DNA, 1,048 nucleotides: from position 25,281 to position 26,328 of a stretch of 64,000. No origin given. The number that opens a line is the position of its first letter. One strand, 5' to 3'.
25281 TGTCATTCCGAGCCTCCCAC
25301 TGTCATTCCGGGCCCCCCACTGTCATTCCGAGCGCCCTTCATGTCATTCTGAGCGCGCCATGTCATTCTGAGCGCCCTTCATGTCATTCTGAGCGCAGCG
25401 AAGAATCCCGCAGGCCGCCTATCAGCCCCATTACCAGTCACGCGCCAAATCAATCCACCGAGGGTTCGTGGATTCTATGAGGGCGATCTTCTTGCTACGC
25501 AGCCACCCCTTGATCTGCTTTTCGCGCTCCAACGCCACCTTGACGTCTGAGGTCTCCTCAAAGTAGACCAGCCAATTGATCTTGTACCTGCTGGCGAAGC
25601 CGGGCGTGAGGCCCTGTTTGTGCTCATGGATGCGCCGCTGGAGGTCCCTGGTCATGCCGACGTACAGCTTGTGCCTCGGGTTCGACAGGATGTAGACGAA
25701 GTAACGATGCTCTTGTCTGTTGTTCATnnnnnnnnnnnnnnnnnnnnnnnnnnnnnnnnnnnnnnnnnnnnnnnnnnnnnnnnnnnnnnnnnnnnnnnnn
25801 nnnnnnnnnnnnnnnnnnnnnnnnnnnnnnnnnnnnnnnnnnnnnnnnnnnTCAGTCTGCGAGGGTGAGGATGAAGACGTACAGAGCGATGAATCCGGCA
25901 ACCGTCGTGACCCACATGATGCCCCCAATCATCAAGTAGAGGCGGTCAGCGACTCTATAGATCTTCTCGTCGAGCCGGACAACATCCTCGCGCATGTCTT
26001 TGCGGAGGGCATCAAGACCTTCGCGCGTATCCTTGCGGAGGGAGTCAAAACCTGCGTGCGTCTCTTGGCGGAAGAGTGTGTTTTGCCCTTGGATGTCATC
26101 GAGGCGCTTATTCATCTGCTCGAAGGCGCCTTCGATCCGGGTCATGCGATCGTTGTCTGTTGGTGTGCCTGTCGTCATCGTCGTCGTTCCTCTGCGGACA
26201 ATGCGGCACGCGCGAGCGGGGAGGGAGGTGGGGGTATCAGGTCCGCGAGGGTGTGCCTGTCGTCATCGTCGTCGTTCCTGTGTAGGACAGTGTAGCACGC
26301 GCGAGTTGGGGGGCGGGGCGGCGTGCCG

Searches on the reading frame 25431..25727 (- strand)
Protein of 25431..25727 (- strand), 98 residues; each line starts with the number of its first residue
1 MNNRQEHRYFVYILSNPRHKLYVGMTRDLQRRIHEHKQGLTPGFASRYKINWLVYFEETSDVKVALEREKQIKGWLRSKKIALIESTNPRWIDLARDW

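Call 8: search_protein_families(library=pfam, proteins=[window:25431-25727:-], max_evalue=0.01)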
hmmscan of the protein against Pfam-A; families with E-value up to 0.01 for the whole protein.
window:25431-25727:- (98 aa): 2 families
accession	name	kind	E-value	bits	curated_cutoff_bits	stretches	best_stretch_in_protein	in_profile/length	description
PF01541.30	GIY-YIG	-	1.4e-15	57.7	22.6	1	9-80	2-76/78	GIY-YIG catalytic domain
PF10544.15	T5orf172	-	0.00022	22.1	20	1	10-78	2-69/101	T5orf172 domain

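Call 38: search_protein_families(library=ncbifam, proteins=[window:25431-25727:-], max_evalue=0.01)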
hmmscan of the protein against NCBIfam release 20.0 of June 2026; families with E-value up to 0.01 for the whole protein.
window:25431-25727:- (98 aa): 1 family
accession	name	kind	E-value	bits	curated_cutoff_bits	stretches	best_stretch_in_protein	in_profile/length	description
TIGR01453.1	grpIintron_endo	subfamily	0.00016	21.8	56.05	1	10-38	3-32/215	group I intron endonuclease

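Call 50: search_solved_structures(query=window:25431-25727:-, max_evalue=1, show_alignments=2)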
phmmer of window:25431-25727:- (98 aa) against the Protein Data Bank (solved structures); distinct sequences matched with E-value up to 1: 13.
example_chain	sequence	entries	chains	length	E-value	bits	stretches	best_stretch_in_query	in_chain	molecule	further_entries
1zg2_A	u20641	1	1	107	0.044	17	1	8-84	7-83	Hypothetical UPF0213 protein BH0048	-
6seh_C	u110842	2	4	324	0.061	16.5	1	9-49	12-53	Structure-specific endonuclease subunit SLX1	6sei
1ywl_A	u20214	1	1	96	0.17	15.1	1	1-50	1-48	Hypothetical UPF0213 protein EF2693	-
7wme_A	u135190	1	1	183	0.3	14.3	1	12-48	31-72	Structure-specific endonuclease subunit SLX1 homolog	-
1mfw_A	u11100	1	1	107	0.36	14.1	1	7-91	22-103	DOUBLECORTIN-LIKE KINASE (N-TERMINAL DOMAIN)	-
1uf0_A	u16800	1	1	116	0.4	13.9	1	7-92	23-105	Serine/threonine-protein kinase DCAMKL1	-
1mg4_A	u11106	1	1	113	0.43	13.8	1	7-91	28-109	DOUBLECORTIN-LIKE KINASE (N-TERMINAL DOMAIN)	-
4l59_A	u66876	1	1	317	0.53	13.5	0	35-95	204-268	Lethal(3)malignant brain tumor-like protein 3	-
3ut1_A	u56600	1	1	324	0.56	13.4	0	35-95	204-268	Lethal(3)malignant brain tumor-like protein 3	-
2gry_A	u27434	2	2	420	0.59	13.4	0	33-91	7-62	Kinesin-like protein KIF2 | Kinesin-like protein KIF2A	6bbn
4fl6_A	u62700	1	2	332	0.59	13.4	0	35-95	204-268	Lethal(3)malignant brain tumor-like protein 3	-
12bp_X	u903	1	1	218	0.8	13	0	11-54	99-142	Eukaryotic peptide chain release factor GTP-binding subunit ERF3A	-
1g71_A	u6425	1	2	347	0.82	12.9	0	9-47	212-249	DNA PRIMASE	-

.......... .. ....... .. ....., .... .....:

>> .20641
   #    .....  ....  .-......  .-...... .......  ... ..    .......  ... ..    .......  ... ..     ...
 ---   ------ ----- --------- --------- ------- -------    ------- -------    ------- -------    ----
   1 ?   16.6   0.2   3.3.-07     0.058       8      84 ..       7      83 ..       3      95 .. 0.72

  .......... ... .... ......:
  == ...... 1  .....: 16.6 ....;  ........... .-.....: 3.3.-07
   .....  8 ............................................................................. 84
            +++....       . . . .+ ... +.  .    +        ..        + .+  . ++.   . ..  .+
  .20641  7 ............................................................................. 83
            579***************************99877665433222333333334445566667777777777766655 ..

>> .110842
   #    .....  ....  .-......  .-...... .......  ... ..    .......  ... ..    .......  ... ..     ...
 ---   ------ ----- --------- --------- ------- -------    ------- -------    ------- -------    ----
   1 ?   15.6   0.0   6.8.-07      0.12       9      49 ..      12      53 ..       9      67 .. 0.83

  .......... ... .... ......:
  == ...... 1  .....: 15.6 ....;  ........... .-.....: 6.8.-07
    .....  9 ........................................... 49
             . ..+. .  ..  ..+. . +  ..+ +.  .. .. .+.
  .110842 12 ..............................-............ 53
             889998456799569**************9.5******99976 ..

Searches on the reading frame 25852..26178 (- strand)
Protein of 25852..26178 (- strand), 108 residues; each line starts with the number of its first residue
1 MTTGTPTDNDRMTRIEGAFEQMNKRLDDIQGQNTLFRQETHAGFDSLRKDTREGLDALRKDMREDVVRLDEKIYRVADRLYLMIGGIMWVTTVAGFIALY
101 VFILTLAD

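Call 8: search_protein_families(library=pfam, proteins=[window:25852-26178:-], max_evalue=0.01)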
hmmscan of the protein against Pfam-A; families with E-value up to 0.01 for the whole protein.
window:25852-26178:- (108 aa): 0 families

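Call 11: find_encoding_contigs(protein=window:25852-26178:-, flank=3000, max_places=10)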
Protein window:25852-26178:- (108 aa): 1 contig read that carries it; 1 place shown.
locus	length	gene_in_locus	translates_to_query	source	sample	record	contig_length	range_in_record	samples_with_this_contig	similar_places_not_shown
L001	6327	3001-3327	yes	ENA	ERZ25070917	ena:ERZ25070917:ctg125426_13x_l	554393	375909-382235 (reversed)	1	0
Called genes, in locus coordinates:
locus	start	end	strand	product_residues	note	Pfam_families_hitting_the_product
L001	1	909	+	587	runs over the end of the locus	PF06418:CTP_synth_N, PF00117:GATase, PF07722:Peptidase_C26 (faint)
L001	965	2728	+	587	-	PF07497:Rho_RNA_bind, PF00006:ATP-synt_ab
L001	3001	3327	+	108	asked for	-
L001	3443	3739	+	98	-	PF01541:GIY-YIG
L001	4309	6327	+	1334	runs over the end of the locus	-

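Call 13: find_homologous_proteins(query=window:25852-26178:-, max_evalue=0.001)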
Query window:25852-26178:- (108 aa): 3 proteins with E <= 0.001 among 7 candidates.
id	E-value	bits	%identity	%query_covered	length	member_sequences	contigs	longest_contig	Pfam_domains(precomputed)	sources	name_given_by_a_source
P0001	3.4e-64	232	100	100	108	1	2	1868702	-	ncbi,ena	-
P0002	4.4e-59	215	89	100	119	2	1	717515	-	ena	-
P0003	3.0e-26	110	59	100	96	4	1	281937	-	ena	-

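Call 15: find_encoding_contigs(protein=P0002, flank=8000, max_places=6)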
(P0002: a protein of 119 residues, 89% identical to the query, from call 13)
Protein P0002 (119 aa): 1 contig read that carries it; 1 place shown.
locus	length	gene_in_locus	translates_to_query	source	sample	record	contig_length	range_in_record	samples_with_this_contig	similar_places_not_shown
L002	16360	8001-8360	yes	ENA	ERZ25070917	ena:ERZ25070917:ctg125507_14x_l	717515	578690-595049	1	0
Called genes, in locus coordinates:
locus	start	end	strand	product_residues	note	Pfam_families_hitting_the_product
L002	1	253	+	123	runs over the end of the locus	PF13650:Asp_protease_2 (weak), PF13975:gag-asp_proteas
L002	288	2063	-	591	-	PF07973:tRNA_SAD, PF00587:tRNA-synt_2b, PF03129:HGTP_anticodon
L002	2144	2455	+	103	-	PF04255:DUF433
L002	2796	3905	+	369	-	PF04389:Peptidase_M28 (faint), PF05343:Peptidase_M42, PF01546:Peptidase_M20 (weak)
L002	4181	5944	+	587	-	PF06418:CTP_synth_N, PF00117:GATase, PF07722:Peptidase_C26 (faint)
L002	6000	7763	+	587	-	PF07497:Rho_RNA_bind, PF00006:ATP-synt_ab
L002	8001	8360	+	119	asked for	-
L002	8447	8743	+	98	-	PF01541:GIY-YIG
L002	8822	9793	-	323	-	PF00665:rve, PF13683:rve_3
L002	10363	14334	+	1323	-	-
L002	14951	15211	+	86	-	-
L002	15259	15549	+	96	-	-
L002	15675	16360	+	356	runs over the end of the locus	PF03308:MeaB, PF00009:GTP_EFTU (faint), PF02492:cobW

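Call 16: find_encoding_contigs(protein=P0003, flank=8000, max_places=6)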
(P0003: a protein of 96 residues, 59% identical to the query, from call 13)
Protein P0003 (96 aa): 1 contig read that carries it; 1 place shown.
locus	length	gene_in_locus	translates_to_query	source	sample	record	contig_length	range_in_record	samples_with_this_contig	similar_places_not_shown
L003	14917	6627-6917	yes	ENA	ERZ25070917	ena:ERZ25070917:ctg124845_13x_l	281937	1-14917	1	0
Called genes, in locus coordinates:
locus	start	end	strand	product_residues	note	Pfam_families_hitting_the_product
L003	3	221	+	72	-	?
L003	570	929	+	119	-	-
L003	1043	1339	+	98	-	PF01541:GIY-YIG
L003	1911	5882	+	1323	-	-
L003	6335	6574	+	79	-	-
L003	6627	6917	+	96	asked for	-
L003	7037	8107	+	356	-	PF03308:MeaB, PF00009:GTP_EFTU (faint), PF02492:cobW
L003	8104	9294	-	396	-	PF06224:AlkZ-like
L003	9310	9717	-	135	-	PF18478:PIN_10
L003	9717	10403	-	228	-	-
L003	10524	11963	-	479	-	PF13380:CoA_binding_2, PF13607:Succ_CoA_lig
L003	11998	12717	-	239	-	PF13549:ATP-grasp_5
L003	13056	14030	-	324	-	PF04203:Sortase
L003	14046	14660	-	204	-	PF00578:AhpC-TSA, PF08534:Redoxin, PF00085:Thioredoxin (weak), PF13098:Thioredoxin_2 (faint), PF13905:Thioredoxin_8 (weak)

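Call 30: find_encoding_contigs(protein=P0007, flank=8000, max_places=4)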
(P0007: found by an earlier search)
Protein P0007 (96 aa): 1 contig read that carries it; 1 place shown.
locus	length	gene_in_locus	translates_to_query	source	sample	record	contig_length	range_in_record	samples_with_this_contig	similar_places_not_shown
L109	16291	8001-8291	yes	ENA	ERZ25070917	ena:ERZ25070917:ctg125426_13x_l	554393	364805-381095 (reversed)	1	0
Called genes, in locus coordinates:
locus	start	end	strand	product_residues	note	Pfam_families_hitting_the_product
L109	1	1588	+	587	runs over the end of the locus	PF07497:Rho_RNA_bind, PF00006:ATP-synt_ab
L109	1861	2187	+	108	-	-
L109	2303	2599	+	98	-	PF01541:GIY-YIG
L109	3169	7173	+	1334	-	-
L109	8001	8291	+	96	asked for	-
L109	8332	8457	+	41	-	-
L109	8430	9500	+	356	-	PF03308:MeaB, PF00009:GTP_EFTU (faint), PF02492:cobW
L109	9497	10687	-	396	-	PF06224:AlkZ-like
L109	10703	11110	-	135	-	PF18478:PIN_10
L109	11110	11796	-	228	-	-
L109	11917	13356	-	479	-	PF13380:CoA_binding_2, PF13607:Succ_CoA_lig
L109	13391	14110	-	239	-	PF13549:ATP-grasp_5, PF08442:ATP-grasp_2 (weak)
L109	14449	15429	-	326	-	PF04203:Sortase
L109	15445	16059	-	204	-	PF00578:AhpC-TSA, PF08534:Redoxin, PF00085:Thioredoxin (weak), PF13098:Thioredoxin_2 (faint), PF13905:Thioredoxin_8 (weak)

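Call 31: find_encoding_contigs(protein=P0008, flank=2000, max_places=4)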
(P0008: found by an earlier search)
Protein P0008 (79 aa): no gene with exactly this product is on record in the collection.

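Call 38: search_protein_families(library=ncbifam, proteins=[window:25852-26178:-], max_evalue=0.01)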
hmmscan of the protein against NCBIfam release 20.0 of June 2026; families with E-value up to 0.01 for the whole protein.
window:25852-26178:- (108 aa): 1 family
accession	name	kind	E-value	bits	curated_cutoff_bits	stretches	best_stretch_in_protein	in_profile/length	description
NF048001.1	GTP_morpho_1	equivalog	0.0087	15.8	50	0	10-26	31-47/70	GTA head formation protein, RCAP_rcc01685 family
